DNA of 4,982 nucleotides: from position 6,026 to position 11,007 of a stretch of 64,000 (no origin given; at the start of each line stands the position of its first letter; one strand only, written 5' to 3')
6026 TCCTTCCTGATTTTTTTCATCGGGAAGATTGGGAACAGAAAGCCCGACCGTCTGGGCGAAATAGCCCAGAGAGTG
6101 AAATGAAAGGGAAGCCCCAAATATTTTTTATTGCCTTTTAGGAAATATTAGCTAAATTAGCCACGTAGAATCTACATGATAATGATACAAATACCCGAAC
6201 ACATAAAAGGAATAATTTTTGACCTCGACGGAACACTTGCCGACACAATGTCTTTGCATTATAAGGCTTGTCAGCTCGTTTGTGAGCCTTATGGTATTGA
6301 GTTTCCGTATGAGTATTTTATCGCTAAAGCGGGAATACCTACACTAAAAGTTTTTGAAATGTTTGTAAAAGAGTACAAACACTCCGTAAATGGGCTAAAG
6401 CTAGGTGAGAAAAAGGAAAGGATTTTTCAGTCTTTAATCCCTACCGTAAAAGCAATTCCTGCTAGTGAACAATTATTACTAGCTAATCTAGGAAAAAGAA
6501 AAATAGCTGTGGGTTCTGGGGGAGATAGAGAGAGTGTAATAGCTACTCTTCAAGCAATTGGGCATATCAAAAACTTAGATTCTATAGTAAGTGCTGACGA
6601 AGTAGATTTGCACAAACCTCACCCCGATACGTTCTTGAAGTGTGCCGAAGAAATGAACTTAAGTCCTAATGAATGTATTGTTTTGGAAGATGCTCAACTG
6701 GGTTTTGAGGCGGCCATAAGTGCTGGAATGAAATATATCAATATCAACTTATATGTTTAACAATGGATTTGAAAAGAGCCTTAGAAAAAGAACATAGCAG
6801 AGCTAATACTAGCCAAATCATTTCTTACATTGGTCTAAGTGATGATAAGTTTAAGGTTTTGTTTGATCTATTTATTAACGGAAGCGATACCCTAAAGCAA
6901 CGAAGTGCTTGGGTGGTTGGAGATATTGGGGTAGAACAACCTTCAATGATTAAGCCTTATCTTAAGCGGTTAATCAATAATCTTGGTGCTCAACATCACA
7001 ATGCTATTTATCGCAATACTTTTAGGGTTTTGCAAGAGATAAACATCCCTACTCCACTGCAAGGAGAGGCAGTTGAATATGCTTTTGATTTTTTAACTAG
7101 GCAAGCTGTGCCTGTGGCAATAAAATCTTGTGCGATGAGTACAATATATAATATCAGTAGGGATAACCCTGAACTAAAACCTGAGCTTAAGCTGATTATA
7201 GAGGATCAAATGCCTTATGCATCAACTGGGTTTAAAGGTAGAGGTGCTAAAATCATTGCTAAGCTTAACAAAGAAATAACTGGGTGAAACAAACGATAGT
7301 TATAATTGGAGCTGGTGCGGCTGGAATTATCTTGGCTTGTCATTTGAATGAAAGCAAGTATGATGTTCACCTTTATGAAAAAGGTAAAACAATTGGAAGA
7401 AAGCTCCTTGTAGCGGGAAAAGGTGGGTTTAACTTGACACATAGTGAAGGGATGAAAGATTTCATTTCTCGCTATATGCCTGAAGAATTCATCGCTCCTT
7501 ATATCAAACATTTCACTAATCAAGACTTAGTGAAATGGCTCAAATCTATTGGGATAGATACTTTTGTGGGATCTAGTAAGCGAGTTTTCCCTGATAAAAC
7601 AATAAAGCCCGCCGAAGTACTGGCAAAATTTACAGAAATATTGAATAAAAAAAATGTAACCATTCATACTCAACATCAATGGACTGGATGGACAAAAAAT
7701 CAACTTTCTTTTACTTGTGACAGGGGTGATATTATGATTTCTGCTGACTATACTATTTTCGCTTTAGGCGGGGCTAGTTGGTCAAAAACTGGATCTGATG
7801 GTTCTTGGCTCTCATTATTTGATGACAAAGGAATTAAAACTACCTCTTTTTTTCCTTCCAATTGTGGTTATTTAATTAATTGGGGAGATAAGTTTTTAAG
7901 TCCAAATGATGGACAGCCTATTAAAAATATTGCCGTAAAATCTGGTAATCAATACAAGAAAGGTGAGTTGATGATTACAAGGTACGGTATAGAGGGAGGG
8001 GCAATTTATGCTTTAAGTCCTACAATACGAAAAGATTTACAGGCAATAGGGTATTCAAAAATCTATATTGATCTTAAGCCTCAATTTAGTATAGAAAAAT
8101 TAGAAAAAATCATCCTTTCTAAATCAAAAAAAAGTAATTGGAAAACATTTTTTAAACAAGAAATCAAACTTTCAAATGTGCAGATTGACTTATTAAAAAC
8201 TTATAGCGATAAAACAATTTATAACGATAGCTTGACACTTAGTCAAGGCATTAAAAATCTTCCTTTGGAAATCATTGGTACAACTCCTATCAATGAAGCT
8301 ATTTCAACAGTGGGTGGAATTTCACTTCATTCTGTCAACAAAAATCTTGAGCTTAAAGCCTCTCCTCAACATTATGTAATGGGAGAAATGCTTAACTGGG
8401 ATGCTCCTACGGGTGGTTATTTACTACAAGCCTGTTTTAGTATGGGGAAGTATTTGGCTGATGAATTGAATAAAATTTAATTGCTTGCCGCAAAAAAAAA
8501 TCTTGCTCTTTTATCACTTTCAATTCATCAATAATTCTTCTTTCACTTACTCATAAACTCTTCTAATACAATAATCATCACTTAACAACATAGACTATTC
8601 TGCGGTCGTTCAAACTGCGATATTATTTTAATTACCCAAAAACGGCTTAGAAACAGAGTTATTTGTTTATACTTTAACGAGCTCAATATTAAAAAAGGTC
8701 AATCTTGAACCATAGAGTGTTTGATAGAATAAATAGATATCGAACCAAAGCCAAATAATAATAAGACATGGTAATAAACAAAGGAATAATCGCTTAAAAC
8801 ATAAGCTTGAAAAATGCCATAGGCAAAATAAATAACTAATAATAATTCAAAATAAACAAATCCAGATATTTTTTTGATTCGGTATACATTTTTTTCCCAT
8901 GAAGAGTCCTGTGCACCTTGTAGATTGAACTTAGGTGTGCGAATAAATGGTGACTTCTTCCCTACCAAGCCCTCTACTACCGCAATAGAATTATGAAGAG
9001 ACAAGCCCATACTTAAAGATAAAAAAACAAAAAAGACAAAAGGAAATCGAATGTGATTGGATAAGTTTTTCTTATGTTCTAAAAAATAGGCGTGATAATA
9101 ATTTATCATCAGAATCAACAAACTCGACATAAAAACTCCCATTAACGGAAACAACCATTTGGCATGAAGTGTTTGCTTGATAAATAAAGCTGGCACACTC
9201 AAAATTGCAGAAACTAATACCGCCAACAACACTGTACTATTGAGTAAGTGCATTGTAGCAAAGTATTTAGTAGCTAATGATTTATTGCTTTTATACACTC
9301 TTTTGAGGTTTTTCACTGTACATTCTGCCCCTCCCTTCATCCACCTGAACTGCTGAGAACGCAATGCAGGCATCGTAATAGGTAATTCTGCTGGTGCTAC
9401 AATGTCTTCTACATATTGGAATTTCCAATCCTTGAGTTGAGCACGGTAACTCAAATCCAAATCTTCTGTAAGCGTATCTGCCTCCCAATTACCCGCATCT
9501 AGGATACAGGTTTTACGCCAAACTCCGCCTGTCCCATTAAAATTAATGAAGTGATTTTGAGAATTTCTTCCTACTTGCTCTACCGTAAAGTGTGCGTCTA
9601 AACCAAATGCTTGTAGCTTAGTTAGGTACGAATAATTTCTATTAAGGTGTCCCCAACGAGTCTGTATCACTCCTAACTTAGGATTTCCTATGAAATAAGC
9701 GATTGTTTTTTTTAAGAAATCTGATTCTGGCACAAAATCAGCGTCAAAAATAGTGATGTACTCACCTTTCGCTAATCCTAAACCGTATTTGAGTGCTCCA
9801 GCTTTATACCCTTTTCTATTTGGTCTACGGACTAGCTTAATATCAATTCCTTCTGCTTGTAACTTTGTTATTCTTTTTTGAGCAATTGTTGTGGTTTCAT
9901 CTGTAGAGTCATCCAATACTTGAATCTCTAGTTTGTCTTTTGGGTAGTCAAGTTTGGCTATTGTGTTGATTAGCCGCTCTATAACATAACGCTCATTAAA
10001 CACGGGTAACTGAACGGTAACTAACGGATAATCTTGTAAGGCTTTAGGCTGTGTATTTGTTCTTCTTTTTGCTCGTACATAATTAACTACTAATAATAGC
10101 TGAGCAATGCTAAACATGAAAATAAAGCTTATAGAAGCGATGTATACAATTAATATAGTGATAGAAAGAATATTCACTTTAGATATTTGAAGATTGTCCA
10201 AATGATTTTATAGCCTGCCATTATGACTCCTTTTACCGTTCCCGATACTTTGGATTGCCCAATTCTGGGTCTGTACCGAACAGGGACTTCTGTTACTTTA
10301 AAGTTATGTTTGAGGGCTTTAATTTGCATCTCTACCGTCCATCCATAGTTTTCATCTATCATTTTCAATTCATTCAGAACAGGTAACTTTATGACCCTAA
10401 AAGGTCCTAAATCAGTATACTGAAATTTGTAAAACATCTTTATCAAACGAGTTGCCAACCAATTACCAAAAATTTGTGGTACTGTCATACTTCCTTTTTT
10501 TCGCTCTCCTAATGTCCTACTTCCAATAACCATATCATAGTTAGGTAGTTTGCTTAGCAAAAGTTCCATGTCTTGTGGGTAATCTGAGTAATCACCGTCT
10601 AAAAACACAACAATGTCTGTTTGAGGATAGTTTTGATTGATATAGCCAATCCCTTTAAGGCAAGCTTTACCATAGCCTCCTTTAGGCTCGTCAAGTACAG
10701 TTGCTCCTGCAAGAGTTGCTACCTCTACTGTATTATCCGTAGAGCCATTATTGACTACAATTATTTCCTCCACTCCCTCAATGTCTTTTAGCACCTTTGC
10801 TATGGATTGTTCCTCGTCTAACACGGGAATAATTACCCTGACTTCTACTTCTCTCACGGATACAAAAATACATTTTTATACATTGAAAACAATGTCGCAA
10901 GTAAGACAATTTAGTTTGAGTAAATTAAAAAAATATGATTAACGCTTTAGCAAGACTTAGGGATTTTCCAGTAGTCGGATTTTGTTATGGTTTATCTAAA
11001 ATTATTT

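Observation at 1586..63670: Eight-copy dispersed structured repeat with a covarying closing stem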

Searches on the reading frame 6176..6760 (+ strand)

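Call 12: search_protein_families(library=ncbifam, proteins=[window:6176-6760:+])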
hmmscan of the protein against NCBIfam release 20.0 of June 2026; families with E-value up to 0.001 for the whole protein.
window:6176-6760:+ (194 aa): 26 families (the best 25 are shown)
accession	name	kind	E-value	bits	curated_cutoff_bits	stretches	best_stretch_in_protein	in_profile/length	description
TIGR02009.1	PGMB-YQAB-SF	subfamily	3.6e-45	154.4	153.35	1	10-190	1-186/186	beta-phosphoglucomutase family hydrolase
NF008000.0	PRK10725.1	equivalog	3.9e-42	144.5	215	1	9-191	4-186/188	fructose-1-phosphate/6-phosphogluconate phosphatase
TIGR01990.1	bPGM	equivalog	7.1e-29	101.1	189.4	1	10-190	1-186/187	beta-phosphoglucomutase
NF053653.1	InDiPhoBT2121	equivalog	4.7e-21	75.4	245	1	11-191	2-187/216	inorganic diphosphatase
NF046057.1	bifunc_MtlD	equivalog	1.2e-18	67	800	1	9-188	6-189/683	bifunctional mannitol-1-phosphate dehydrogenase/phosphatase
NF008610.0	PRK11587.1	equivalog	2.8e-18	66.1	282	1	10-191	3-182/219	sugar phosphatase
TIGR01509.1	HAD-SF-IA-v3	subfamily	1.2e-17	64.5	29.4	1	62-188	33-152/154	HAD-IA family hydrolase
NF008087.0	PRK10826.1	equivalog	2.3e-17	63.4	191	1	7-190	4-191/222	hexitol phosphatase HxpB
TIGR02253.1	CTE7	subfamily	3.4e-14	53.2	169.75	1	10-191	2-195/221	TIGR02253 family HAD-type hydrolase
NF007854.0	PRK10563.1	equivalog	9e-14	51.7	211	1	9-186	3-181/221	6-phosphogluconate phosphatase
NF009804.0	PRK13288.1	equivalog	2.1e-11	43.7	218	1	9-187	2-178/215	pyrophosphatase PpaX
TIGR01993.1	Pyr-5-nucltdase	equivalog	9.5e-11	41.8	142.9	1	13-188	3-181/183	pyrimidine 5'-nucleotidase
TIGR01454.1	AHBA_synth_RP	hypoth_equivalog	1.3e-10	41.3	246.65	1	84-186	67-170/205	AHBA synthesis associated protein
TIGR01449.2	PGP_bact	equivalog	1.6e-10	40.9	180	1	14-189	2-183/213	phosphoglycolate phosphatase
NF009695.0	PRK13222.1-2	equivalog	2.7e-10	40.1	225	1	121-190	124-193/226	phosphoglycolate phosphatase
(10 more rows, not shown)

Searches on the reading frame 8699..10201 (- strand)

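Call 13: search_protein_families(library=ncbifam, proteins=[window:8699-10201:-])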
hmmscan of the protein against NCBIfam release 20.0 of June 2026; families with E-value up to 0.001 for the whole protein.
window:8699-10201:- (500 aa): 24 families
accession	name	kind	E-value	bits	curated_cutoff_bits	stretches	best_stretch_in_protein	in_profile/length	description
TIGR03937.1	PgaC_IcaA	equivalog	4.5e-37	128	422.3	1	16-379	4-358/407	poly-beta-1,6-N-acetyl-D-glucosamine synthase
TIGR03030.1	CelA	equivalog_domain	1.6e-33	115.7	699.1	1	25-467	97-533/714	UDP-forming cellulose synthase catalytic subunit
NF008558.0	PRK11498.1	equivalog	2.2e-26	92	992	1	27-292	237-502/872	UDP-forming cellulose synthase catalytic subunit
TIGR03111.1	glyc2_xrt_Gpos1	hypoth_equivalog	6.7e-19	68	363.95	1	22-389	12-384/439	TIGR03111 family XrtG-associated glycosyltransferase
TIGR03965.1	mycofact_glyco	equivalog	1.1e-15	57.5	280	1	48-264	63-273/467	mycofactocin biosynthesis glycosyltransferase MftF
NF041865.1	EpsU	equivalog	1.3e-11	44.1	700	1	50-295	33-269/394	exopolysaccharide biosynthesis GT2 family glycosyltransferase EpsU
TIGR04242.1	nodulat_NodC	equivalog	4.4e-11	42.4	550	1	28-342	16-330/395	chitooligosaccharide synthase NodC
NF053846.1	glyco_with_XrtP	equivalog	1.3e-10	40.6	520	1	22-344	8-349/440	XrtP-associated glycosyltransferase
NF003958.0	PRK05454.2-1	equivalog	2.7e-09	35.8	419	1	7-200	49-257/704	glucans biosynthesis glucosyltransferase MdoH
TIGR03469.1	HpnB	hypoth_equivalog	9.1e-09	34.8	379.25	1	39-168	20-158/386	hopene-associated glycosyltransferase HpnB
NF041875.1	EPS_EpsD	equivalog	1.7e-08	34.3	370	1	63-272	3-207/325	exopolysaccharide biosynthesis glycosyltransferase EpsD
NF047683.1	TeichurnBiosyTuaG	equivalog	1.3e-06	28.3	400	1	57-194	4-134/252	teichuronic acid biosynthesis protein TuaG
NF003962.0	PRK05454.2-5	equivalog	1.3e-06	27.3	328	1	5-183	84-269/641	glucans biosynthesis glucosyltransferase MdoH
TIGR03472.1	HpnI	equivalog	2.6e-06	26.5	310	1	30-336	12-313/373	bacteriohopanetetrol glucosamine biosynthesis glycosyltransferase HpnI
NF003956.0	PRK05454.1-3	equivalog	4.9e-06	25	864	1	4-199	81-283/718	glucans biosynthesis glucosyltransferase MdoH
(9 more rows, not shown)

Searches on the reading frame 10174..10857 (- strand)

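Call 12: search_protein_families(library=ncbifam, proteins=[window:10174-10857:-])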
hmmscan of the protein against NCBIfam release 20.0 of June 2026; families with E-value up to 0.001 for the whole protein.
window:10174-10857:- (227 aa): 7 families
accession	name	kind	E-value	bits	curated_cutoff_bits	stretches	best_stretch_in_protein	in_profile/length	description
TIGR04182.1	glyco_TIGR04182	equivalog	2.1e-35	122.5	325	1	5-227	1-219/293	S-layer glycoprotein N-glycosyltransferase AglJ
NF041391.1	DPhHxTase_Halo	equivalog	2.3e-16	59.4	375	1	14-213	5-201/213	dolichyl-phosphate hexose transferase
NF058614.1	PPMAGASynPpgS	equivalog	9.3e-16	57.9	370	1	6-194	2-195/226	polyprenyl-phospho-N-acetylgalactosaminyl synthase PpgS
NF010496.0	PRK13915.1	equivalog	1.1e-11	44.4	262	1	3-95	30-132/307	glucosyl-3-phosphoglycerate synthase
TIGR04283.1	glyco_like_mftF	equivalog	3.9e-10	39.7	182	1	8-70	3-68/221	TIGR04283 family arsenosugar biosynthesis glycosyltransferase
TIGR03965.1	mycofact_glyco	equivalog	4.1e-05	22.6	280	1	5-106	75-181/467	mycofactocin biosynthesis glycosyltransferase MftF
NF047588.1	GlcsyltransPgfSStrep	equivalog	0.00026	20.3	500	1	6-130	3-137/308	glycosyltransferase PgfS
